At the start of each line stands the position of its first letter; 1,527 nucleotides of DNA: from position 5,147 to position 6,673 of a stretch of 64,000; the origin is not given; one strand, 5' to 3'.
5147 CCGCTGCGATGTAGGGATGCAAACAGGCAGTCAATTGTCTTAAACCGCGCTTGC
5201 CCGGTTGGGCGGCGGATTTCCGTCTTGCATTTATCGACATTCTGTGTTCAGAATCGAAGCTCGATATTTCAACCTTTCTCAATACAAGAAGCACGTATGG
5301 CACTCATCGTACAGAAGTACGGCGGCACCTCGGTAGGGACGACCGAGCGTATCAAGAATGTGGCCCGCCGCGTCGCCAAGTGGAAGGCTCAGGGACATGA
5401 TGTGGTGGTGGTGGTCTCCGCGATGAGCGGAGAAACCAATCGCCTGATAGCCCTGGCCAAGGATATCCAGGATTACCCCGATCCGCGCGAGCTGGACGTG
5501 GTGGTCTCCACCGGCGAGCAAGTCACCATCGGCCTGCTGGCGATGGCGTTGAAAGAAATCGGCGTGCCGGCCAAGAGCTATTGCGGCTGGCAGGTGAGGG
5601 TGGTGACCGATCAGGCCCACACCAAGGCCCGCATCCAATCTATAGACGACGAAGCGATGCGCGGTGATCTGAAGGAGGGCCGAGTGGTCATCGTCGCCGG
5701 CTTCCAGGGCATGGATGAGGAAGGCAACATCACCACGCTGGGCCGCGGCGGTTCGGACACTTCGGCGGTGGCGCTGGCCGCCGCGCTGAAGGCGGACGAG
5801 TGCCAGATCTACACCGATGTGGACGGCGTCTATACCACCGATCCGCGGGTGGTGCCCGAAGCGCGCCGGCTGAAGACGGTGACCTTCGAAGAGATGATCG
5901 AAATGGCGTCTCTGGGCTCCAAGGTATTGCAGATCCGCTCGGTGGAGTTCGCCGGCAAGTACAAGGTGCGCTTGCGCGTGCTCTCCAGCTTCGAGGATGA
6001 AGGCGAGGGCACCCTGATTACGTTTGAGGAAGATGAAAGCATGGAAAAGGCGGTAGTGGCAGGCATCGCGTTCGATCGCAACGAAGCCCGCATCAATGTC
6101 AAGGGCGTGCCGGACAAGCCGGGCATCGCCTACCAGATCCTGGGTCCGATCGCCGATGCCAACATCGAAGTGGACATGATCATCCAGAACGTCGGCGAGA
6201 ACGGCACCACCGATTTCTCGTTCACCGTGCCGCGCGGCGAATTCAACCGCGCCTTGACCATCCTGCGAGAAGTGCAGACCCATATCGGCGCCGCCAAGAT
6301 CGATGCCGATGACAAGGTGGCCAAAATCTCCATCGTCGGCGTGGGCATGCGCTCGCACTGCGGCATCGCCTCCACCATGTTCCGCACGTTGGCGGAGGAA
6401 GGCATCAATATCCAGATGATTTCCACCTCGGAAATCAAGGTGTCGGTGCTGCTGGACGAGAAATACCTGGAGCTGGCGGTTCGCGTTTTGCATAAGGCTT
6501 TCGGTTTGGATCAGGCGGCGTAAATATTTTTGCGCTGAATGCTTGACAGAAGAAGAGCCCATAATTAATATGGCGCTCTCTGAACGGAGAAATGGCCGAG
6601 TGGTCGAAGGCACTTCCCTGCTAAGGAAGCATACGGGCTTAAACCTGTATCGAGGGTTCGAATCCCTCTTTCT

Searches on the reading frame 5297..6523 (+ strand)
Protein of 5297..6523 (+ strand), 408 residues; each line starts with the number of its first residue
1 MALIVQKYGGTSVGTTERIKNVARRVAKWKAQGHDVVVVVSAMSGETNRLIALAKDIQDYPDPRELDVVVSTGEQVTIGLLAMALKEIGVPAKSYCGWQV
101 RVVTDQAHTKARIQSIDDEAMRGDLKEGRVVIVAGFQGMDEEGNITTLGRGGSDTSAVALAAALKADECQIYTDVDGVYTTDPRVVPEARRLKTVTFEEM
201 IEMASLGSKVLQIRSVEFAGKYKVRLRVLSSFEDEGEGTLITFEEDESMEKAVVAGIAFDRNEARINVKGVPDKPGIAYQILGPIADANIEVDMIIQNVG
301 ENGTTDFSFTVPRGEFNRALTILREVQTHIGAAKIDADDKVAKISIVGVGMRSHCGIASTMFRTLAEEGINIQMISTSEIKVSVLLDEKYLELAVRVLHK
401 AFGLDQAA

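Call 10: find_related_loci(query=window:5297-6520:+, collection=genome_contigs, flank=6000)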
Query window:5297-6520:+ (408 aa) in genome_contigs; peptide patterns used: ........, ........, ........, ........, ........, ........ (x = any residue, [..] = any of these).
600 stretches matched a pattern (row limit reached: there are more); 598 encode a relative of the query (tblastn E <= 1e-3); the best 80 are kept; 80 distinct loci.
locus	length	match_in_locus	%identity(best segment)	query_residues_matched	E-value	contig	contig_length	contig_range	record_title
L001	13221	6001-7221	86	1-407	0e+0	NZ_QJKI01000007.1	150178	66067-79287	Rivihabitans pingtungensis strain DSM 29661 Ga0244579_107, whole genome shotgun sequence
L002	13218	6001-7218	83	1-406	0e+0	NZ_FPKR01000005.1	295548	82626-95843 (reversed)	Chitinimonas taiwanensis DSM 18899, whole genome shotgun sequence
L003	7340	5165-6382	83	1-406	0e+0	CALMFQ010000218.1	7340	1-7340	MAG TPA_asm: uncultured proteobacterium isolate SRR5676445_bin.93_CONCOCT_v1.1_MAG genome assembly, contig: ERZ724528.40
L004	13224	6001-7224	80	1-408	0e+0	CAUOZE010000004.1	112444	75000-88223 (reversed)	MAG: uncultured Deefgea sp. isolate m03-metabat.2 genome assembly, contig: m03-c17, whole genome shotgun sequence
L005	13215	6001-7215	81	1-405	0e+0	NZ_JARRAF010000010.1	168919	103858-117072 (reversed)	Parachitinimonas caeni strain DQS-5 NODE_10_length_168919_cov_72.210875, whole genome shotgun sequence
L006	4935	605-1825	79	1-406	0e+0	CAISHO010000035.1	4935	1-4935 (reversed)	MAG: uncultured Nitrosomonadales bacterium isolate MJ4_bin-307 genome assembly, contig: bin-307:035/151, whole genome sh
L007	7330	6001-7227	80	1-408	0e+0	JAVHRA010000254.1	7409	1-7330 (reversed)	MAG: Gallionella sp. isolate WB01no11_54_16 NODE_5593_length_7409_cov_7.770873, whole genome shotgun sequence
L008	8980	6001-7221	79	1-406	0e+0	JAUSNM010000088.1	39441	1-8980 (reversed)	MAG: Gallionella sp. isolate E19_metabat.bin.65_sub E19_k141_69657, whole genome shotgun sequence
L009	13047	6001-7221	79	1-406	0e+0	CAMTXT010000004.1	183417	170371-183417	MAG: uncultured Nitrosomonadales bacterium isolate G02_MAG_00005 genome assembly, contig: G02_MAG_00005_000000000011, wh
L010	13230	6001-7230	80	1-408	0e+0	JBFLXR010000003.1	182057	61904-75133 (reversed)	MAG: Pseudomonadota bacterium isolate MAG063 MAG063_3, whole genome shotgun sequence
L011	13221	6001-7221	78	1-406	0e+0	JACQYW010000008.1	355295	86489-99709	MAG: Nitrosomonadales bacterium isolate NC_groundwater_1551_Pr4_S-0.65um_59_25 SR1-18-Sp65_coassembly_scaffold_21603, wh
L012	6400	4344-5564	79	1-406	0e+0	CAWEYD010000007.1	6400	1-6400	MAG: uncultured beta proteobacterium isolate MFD05942.bin.4.8 genome assembly, contig: contig_129816, whole genome shotg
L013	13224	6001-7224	77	1-408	0e+0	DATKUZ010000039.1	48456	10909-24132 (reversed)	MAG TPA_asm: Sulfuriferula sp. isolate SMAG_U14120 k141_2421965, whole genome shotgun sequence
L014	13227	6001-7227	78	1-408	0e+0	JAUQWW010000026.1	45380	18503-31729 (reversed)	MAG: Gallionellaceae bacterium isolate BIN13 contig_38769, whole genome shotgun sequence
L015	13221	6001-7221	78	1-406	0e+0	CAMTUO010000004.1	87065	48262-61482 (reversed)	MAG: uncultured Gallionella sp. isolate G01_MAG_00005 genome assembly, contig: G01_MAG_00005_000000000014, whole genome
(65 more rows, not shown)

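Call 12: find_encoding_contigs(protein=window:5297-6523:+, flank=6000, max_places=10)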
Protein window:5297-6523:+ (408 aa): 5 contigs read that carry it; 4 places shown.
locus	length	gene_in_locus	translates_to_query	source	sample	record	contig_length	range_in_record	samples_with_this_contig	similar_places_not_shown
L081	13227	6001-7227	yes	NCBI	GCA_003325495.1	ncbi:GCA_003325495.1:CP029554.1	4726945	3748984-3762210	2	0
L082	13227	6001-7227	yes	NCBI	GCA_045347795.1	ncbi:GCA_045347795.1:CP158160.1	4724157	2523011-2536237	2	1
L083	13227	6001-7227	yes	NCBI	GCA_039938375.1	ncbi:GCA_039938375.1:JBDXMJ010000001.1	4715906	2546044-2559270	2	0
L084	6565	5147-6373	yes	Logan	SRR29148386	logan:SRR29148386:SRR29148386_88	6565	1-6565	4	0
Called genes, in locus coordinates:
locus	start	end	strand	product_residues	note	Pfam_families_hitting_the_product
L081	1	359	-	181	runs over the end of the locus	PF01584:CheW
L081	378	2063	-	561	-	PF00015:MCPsignal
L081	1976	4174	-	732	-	PF01627:Hpt, PF02895:H-kinase_dim, PF02518:HATPase_c, PF01584:CheW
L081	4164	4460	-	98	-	PF13466:STAS_2, PF01740:STAS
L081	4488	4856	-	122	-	PF00072:Response_reg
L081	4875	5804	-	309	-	-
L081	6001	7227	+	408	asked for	PF00696:AA_kinase, PF01842:ACT, PF22468:ACT_9 (weak), PF13840:ACT_7, PF22468:ACT_9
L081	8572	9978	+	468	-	PF00929:RNase_T, PF27096:UvrC_M, PF27115:Cho_C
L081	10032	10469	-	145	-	PF11008:DUF2846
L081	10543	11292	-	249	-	PF20560:MotA_N (weak), PF01618:MotA_ExbB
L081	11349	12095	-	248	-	PF04542:Sigma70_r2, PF04539:Sigma70_r3, PF04545:Sigma70_r4, PF08281:Sigma70_r4_2 (weak)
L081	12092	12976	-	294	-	-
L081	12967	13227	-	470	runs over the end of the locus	PF00448:SRP54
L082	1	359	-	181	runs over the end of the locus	PF01584:CheW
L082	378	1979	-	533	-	PF00015:MCPsignal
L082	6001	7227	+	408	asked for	PF00696:AA_kinase, PF01842:ACT, PF22468:ACT_9 (weak), PF13840:ACT_7, PF22468:ACT_9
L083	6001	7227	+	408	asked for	PF00696:AA_kinase, PF01842:ACT, PF22468:ACT_9 (weak), PF13840:ACT_7, PF22468:ACT_9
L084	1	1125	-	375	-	?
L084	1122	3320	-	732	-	PF01627:Hpt, PF02895:H-kinase_dim, PF02518:HATPase_c, PF01584:CheW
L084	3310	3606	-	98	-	PF13466:STAS_2, PF01740:STAS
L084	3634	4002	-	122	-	PF00072:Response_reg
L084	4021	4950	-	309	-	-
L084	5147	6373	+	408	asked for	PF00696:AA_kinase, PF01842:ACT, PF22468:ACT_9 (weak), PF13840:ACT_7, PF22468:ACT_9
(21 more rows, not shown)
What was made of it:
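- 5297..6523 (+): lysC (aspartate kinase), the left anchor gene of the locus. An identical protein occurs in three C. phragmitis genomes, with Pfam AA_kinase/ACT hits (call 12).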

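Call 18: find_homologous_proteins(query=L081:8572-9975:+, max_evalue=1e-30)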
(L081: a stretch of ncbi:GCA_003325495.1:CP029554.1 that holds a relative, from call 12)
Query L081:8572-9975:+ (468 aa): 5181 proteins with E <= 1e-30 among 8000 candidates; the best 120 are listed.
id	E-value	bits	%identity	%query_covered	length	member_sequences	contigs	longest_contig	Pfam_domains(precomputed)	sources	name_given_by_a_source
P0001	0.0e+0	1064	100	100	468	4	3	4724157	PF27115.1,PF00929.32,PF27096.1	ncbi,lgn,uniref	ncbi:exonuclease domain-containing protein [Chromobacterium phragmitis]|uniref:DNA-directed DNA poly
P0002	6.5e-281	950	89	99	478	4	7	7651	PF27115.1,PF00929.32,PF27096.1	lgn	-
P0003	9.7e-281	949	88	100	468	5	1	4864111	PF27115.1,PF00929.32,PF27096.1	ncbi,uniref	ncbi:exonuclease domain-containing protein [Chromobacterium sp. CV08]|uniref:exonuclease domain-cont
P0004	6.2e-278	940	88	99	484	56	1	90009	PF27115.1,PF00929.32,PF27096.1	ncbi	ncbi:exonuclease domain-containing protein [Chromobacterium violaceum]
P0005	1.9e-272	922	86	100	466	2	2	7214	PF27115.1,PF00929.32,PF27096.1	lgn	-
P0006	2.7e-272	922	87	100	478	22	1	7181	PF27115.1,PF00929.32,PF27096.1,PF01541.31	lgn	-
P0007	3.3e-271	918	87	99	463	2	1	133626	PF27115.1,PF00929.32,PF27096.1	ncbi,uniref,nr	ncbi:ethanolamine utilization protein [Chromobacterium alticapitis]|uniref:DNA-directed DNA polymera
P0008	1.0e-269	913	86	99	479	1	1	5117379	PF27115.1,PF00929.32,PF27096.1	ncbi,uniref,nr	ncbi:exonuclease domain-containing protein [Chromobacterium sp. IIBBL 290-4]|uniref:exonuclease doma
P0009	4.2e-257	872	81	100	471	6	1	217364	PF27115.1,PF00929.32,PF27096.1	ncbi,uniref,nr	ncbi:exonuclease domain-containing protein [Chromobacterium subtsugae]|uniref:exonuclease domain-con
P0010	9.1e-257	870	81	99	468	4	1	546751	PF27115.1,PF00929.32,PF27096.1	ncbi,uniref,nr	ncbi:exonuclease domain-containing protein [Chromobacterium sphagni]|uniref:exonuclease domain-conta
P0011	1.3e-224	764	74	99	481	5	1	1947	PF27115.1,PF00929.32,PF27096.1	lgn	-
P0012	1.4e-200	685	68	99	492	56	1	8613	PF27115.1,PF00929.32,PF27096.1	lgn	-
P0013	1.5e-184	632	63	98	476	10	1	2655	PF27115.1,PF00929.32,PF27096.1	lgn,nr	nr:exonuclease domain-containing protein [uncultured Pseudogulbenkiania sp.]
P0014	3.2e-179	615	61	99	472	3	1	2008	PF27115.1,PF00929.32,PF27096.1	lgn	-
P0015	1.3e-176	606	62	99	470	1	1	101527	PF27115.1,PF00929.32,PF27096.1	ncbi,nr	ncbi:exonuclease domain-containing protein [Neisseriaceae bacterium TC5R-5]|nr:exonuclease domain-co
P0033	4.3e-164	565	57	98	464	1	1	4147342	PF27115.1,PF00929.32,PF27096.1,PF01541.31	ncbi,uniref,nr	ncbi:exonuclease domain-containing protein [Vogesella sp. LIG4]|uniref:exonuclease domain-containing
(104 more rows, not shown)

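Call 19: find_encoding_contigs(protein=P0003, flank=5000, max_places=2)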
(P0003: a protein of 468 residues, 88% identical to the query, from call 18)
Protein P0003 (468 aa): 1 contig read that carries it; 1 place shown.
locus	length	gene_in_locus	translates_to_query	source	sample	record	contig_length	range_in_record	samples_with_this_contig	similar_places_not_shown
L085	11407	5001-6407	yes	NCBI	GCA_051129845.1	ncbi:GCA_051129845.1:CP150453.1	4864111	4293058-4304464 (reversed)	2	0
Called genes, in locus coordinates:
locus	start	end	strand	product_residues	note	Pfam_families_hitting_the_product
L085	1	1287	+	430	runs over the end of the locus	PF25919:BSH_CusB (weak), PF25973:BSH_CzcB (weak), PF25967:RND-MFP_C (weak), PF25989:YknX_C (weak)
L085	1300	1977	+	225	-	PF00005:ABC_tran, PF02463:SMC_N (faint), PF13304:AAA_21 (faint)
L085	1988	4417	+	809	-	PF12704:MacB_PCD, PF02687:FtsX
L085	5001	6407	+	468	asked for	PF00929:RNase_T, PF27096:UvrC_M, PF27115:Cho_C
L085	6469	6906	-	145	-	PF11008:DUF2846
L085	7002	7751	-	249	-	PF20560:MotA_N (weak), PF01618:MotA_ExbB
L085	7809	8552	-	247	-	PF04542:Sigma70_r2, PF04539:Sigma70_r3, PF08281:Sigma70_r4_2 (weak), PF04545:Sigma70_r4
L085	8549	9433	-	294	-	-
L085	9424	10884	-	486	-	PF00448:SRP54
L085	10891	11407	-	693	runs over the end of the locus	PF00771:FHIPEP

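Call 20: find_encoding_contigs(protein=P0004, flank=5000, max_places=3)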
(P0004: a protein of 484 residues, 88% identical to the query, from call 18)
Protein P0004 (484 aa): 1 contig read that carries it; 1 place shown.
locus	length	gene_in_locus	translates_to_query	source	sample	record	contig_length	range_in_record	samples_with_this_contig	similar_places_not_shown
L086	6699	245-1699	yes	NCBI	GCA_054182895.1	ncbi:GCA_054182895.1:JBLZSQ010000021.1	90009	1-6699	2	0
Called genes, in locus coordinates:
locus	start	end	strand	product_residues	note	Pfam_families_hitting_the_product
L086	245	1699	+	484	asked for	PF00929:RNase_T, PF27096:UvrC_M, PF27115:Cho_C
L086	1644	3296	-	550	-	PF20706:GT4-conflict (weak), PF00534:Glycos_transf_1, PF13692:Glyco_trans_1_4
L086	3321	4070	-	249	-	PF20560:MotA_N (weak), PF01618:MotA_ExbB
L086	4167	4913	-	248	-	PF04542:Sigma70_r2, PF04539:Sigma70_r3, PF04545:Sigma70_r4, PF08281:Sigma70_r4_2 (weak)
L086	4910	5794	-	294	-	-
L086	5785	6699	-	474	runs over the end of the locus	PF00448:SRP54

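Call 21: find_encoding_contigs(protein=P0008, flank=5000, max_places=2)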
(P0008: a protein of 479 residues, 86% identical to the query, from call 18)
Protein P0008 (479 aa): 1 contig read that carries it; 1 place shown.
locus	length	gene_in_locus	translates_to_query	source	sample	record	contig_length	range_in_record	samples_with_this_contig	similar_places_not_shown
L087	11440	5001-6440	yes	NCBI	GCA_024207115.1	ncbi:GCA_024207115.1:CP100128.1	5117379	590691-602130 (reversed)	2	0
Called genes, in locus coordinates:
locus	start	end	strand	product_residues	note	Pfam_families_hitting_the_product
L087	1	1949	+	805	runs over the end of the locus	PF12704:MacB_PCD, PF02687:FtsX, PF12704:MacB_PCD, PF02687:FtsX (weak)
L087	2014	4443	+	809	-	PF12704:MacB_PCD, PF02687:FtsX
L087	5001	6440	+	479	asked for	PF00929:RNase_T, PF27096:UvrC_M, PF27115:Cho_C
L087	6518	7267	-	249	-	PF20560:MotA_N (weak), PF01618:MotA_ExbB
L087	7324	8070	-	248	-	PF04542:Sigma70_r2, PF04539:Sigma70_r3, PF04545:Sigma70_r4, PF08281:Sigma70_r4_2 (weak)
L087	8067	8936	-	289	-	-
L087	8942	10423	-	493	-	PF00448:SRP54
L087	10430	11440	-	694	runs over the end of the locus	PF00771:FHIPEP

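Call 22: find_encoding_contigs(protein=P0007, flank=5000, max_places=2)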
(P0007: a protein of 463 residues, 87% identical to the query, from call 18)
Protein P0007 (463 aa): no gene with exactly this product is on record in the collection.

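Call 28: find_encoding_contigs(protein=P0010, flank=5000, max_places=2)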
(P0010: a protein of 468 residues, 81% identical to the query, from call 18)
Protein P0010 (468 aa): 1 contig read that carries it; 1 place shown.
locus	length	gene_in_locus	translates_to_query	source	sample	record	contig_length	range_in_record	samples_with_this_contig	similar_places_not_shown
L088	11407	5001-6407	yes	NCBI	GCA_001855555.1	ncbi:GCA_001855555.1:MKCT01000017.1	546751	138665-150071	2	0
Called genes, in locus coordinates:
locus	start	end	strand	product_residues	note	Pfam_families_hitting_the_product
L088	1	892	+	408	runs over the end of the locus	PF00696:AA_kinase, PF01842:ACT, PF22468:ACT_9 (weak), PF13840:ACT_7, PF22468:ACT_9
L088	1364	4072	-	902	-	PF07715:Plug, PF00593:TonB_dep_Rec_b-barrel, PF14905:OMP_b-brl_3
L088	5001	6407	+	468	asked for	PF00929:RNase_T, PF27096:UvrC_M, PF27115:Cho_C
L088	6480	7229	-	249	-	PF20560:MotA_N (weak), PF01618:MotA_ExbB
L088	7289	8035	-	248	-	PF04542:Sigma70_r2, PF04539:Sigma70_r3, PF04545:Sigma70_r4, PF08281:Sigma70_r4_2 (weak)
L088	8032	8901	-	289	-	-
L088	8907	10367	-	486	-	PF00448:SRP54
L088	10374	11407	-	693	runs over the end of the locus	PF00771:FHIPEP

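Call 29: find_encoding_contigs(protein=P0009, flank=5000, max_places=2)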
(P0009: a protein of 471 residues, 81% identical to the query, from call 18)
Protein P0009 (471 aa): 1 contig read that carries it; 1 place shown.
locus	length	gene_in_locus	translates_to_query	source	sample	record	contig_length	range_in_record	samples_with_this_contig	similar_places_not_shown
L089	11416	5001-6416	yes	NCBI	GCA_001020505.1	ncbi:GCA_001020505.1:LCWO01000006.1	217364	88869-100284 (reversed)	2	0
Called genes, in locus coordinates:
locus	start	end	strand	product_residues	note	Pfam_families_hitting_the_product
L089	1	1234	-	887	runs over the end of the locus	PF07715:Plug, PF00593:TonB_dep_Rec_b-barrel, PF14905:OMP_b-brl_3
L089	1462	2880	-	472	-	PF00392:GntR, PF00155:Aminotran_1_2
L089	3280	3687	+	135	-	-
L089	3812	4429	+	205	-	PF01810:LysE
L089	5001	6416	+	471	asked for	PF00929:RNase_T, PF27096:UvrC_M, PF27115:Cho_C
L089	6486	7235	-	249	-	PF20560:MotA_N (weak), PF01618:MotA_ExbB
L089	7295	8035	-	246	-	PF04542:Sigma70_r2, PF04539:Sigma70_r3, PF08281:Sigma70_r4_2 (weak), PF04545:Sigma70_r4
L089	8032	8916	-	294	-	-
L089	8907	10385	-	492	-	PF00448:SRP54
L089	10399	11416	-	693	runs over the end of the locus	PF00771:FHIPEP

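Call 30: find_encoding_contigs(protein=P0033, flank=5000, max_places=2)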
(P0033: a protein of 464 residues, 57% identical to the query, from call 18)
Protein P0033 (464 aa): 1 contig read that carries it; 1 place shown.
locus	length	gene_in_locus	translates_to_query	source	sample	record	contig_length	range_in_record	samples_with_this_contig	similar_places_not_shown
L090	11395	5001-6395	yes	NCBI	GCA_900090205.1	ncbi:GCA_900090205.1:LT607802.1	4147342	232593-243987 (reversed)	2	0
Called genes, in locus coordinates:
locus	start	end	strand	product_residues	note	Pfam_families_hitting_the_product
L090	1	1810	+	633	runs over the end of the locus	PF02518:HATPase_c, PF13589:HATPase_c_3, PF00183:HSP90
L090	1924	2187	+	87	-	PF04994:TfoX_C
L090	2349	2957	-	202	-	PF02798:GST_N (weak), PF13417:GST_N_3, PF13409:GST_N_2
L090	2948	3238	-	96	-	PF11142:DUF2917 (weak)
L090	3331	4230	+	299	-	PF00126:HTH_1, PF03466:LysR_substrate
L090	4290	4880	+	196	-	PF01612:DNA_pol_A_exo1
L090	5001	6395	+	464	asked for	PF00929:RNase_T, PF01541:GIY-YIG (weak), PF27096:UvrC_M, PF27115:Cho_C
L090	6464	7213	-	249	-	PF01618:MotA_ExbB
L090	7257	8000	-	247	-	PF04542:Sigma70_r2, PF04539:Sigma70_r3, PF08281:Sigma70_r4_2 (weak), PF04545:Sigma70_r4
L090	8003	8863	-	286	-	-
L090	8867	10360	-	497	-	PF00448:SRP54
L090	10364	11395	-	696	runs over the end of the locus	PF00771:FHIPEP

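Call 45: find_homologous_proteins(query=window:5297-6520:+, max_evalue=1e-150)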
Query window:5297-6520:+ (408 aa): 7991 proteins with E <= 1e-150 among 8000 candidates; the best 120 are listed.
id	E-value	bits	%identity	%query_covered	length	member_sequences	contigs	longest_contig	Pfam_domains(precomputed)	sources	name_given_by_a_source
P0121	1.6e-242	822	92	100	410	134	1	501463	PF00696.34,PF22468.3,PF01842.32,PF13840.13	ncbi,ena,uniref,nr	ncbi:aspartate kinase [Vogesella sp. LYT5W]|uniref:Aspartokinase n=1 Tax=Vogesella margarita TaxID=2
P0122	1.2e-238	810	92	100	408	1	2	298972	PF00696.34,PF22468.3,PF01842.32,PF13840.13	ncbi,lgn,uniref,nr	ncbi:aspartate kinase [Crenobacter luteus]|uniref:Aspartokinase n=1 Tax=Crenobacter luteus TaxID=145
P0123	2.2e-237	806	91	100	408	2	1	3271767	PF00696.34,PF22468.3,PF01842.32,PF13840.13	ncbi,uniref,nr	ncbi:aspartate kinase [Crenobacter cavernae]|uniref:Aspartokinase n=1 Tax=Crenobacter cavernae TaxID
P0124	4.8e-237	804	92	99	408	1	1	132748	PF00696.34,PF22468.3,PF01842.32,PF13840.13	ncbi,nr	ncbi:aspartate kinase [Neisseriaceae bacterium TC5R-5]|nr:aspartate kinase [Neisseriaceae bacterium 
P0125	1.3e-236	803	89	100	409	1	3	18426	PF00696.34,PF22468.3,PF01842.32,PF13840.13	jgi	jgi:aspartate kinase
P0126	1.8e-236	803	89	100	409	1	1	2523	PF00696.34,PF22468.3,PF01842.32,PF13840.13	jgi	jgi:aspartate kinase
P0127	1.2e-235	800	90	100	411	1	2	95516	PF00696.34,PF22468.3,PF01842.32,PF13840.13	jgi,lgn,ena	jgi:aspartate kinase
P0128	3.2e-235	798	91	100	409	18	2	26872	PF00696.34,PF22468.3,PF01842.32,PF13840.13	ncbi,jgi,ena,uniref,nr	ncbi:MAG: aspartate kinase [Paludibacterium sp.]|uniref:aspartate kinase n=1 Tax=Paludibacterium sp.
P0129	2.8e-233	792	90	100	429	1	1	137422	PF00696.34,PF22468.3,PF01842.32,PF13840.13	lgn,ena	-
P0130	4.6e-233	791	89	100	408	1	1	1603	PF00696.34,PF22468.3,PF01842.32,PF13840.13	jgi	jgi:aspartate kinase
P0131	1.2e-232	790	89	100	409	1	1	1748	PF00696.34,PF22468.3,PF01842.32,PF13840.13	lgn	-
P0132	1.3e-232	790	89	100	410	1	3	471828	PF00696.34,PF22468.3,PF01842.32,PF13840.13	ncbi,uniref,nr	ncbi:aspartate kinase [Aquitalea sp. S1-19]|uniref:Aspartokinase n=1 Tax=Craterilacuibacter sinensis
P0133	1.7e-232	789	88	100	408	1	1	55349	PF00696.34,PF22468.3,PF01842.32,PF13840.13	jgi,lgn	jgi:aspartate kinase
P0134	3.2e-232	789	89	100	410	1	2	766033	PF00696.34,PF22468.3,PF01842.32,PF13840.13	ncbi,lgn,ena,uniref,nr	ncbi:aspartate kinase [Craterilacuibacter sp. RT1T]|uniref:aspartate kinase n=1 Tax=Craterilacuibact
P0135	5.8e-232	788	90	100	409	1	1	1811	PF00696.34,PF22468.3,PF01842.32,PF13840.13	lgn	-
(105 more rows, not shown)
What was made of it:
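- Tried and rejected: A LysC protein search to fetch more Chromobacterium lysC loci: it failed because the genus collapses into one 90% cluster represented by a Vogesella protein (call 45).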

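Call 46: find_encoding_contigs(protein=P0003, flank=10000, max_places=1)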
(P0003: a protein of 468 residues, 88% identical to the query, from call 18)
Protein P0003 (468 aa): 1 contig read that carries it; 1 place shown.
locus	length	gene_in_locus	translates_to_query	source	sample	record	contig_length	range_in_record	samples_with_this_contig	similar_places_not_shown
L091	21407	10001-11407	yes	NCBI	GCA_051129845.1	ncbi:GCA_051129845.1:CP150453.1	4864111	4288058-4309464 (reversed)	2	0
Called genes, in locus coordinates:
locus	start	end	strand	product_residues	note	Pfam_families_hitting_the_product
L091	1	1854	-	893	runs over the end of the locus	PF07715:Plug, PF00593:TonB_dep_Rec_b-barrel, PF14905:OMP_b-brl_3 (weak)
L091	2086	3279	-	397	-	PF02518:HATPase_c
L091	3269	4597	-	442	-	PF00072:Response_reg, PF00158:Sigma54_activat, PF14532:Sigma54_activ_2, PF07728:AAA_5 (weak), PF25601:AAA_lid_14, PF02954:HTH_8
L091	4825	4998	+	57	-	-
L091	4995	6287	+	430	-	PF25919:BSH_CusB (weak), PF25973:BSH_CzcB (weak), PF25967:RND-MFP_C (weak), PF25989:YknX_C (weak)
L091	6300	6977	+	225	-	PF00005:ABC_tran, PF02463:SMC_N (faint), PF13304:AAA_21 (faint)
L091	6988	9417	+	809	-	PF12704:MacB_PCD, PF02687:FtsX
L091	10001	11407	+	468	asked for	PF00929:RNase_T, PF27096:UvrC_M, PF27115:Cho_C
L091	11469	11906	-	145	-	PF11008:DUF2846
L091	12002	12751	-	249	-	PF20560:MotA_N (weak), PF01618:MotA_ExbB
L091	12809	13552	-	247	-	PF04542:Sigma70_r2, PF04539:Sigma70_r3, PF08281:Sigma70_r4_2 (weak), PF04545:Sigma70_r4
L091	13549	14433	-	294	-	-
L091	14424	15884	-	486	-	PF00448:SRP54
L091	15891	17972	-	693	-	PF00771:FHIPEP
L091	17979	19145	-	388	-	PF01312:Bac_export_2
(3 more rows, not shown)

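Call 47: find_encoding_contigs(protein=P0009, flank=10000, max_places=1)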
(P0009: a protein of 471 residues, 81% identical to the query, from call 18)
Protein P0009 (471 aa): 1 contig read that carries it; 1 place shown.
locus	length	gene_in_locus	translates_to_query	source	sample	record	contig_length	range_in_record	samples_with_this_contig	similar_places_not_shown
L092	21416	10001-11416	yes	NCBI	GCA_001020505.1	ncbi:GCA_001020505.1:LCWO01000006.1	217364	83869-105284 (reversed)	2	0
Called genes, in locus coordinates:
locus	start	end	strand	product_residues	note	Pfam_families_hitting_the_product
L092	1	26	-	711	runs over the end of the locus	PF01627:Hpt, PF02895:H-kinase_dim, PF02518:HATPase_c, PF01584:CheW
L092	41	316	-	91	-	PF01740:STAS, PF13466:STAS_2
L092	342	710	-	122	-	PF00072:Response_reg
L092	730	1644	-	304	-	-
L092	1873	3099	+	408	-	PF00696:AA_kinase, PF01842:ACT, PF22468:ACT_9 (weak), PF13840:ACT_7, PF22468:ACT_9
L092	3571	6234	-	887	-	PF07715:Plug, PF00593:TonB_dep_Rec_b-barrel, PF14905:OMP_b-brl_3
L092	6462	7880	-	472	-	PF00392:GntR, PF00155:Aminotran_1_2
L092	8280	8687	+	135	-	-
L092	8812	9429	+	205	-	PF01810:LysE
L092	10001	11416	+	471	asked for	PF00929:RNase_T, PF27096:UvrC_M, PF27115:Cho_C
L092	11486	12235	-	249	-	PF20560:MotA_N (weak), PF01618:MotA_ExbB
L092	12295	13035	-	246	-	PF04542:Sigma70_r2, PF04539:Sigma70_r3, PF08281:Sigma70_r4_2 (weak), PF04545:Sigma70_r4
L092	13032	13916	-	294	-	-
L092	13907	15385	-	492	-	PF00448:SRP54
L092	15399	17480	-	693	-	PF00771:FHIPEP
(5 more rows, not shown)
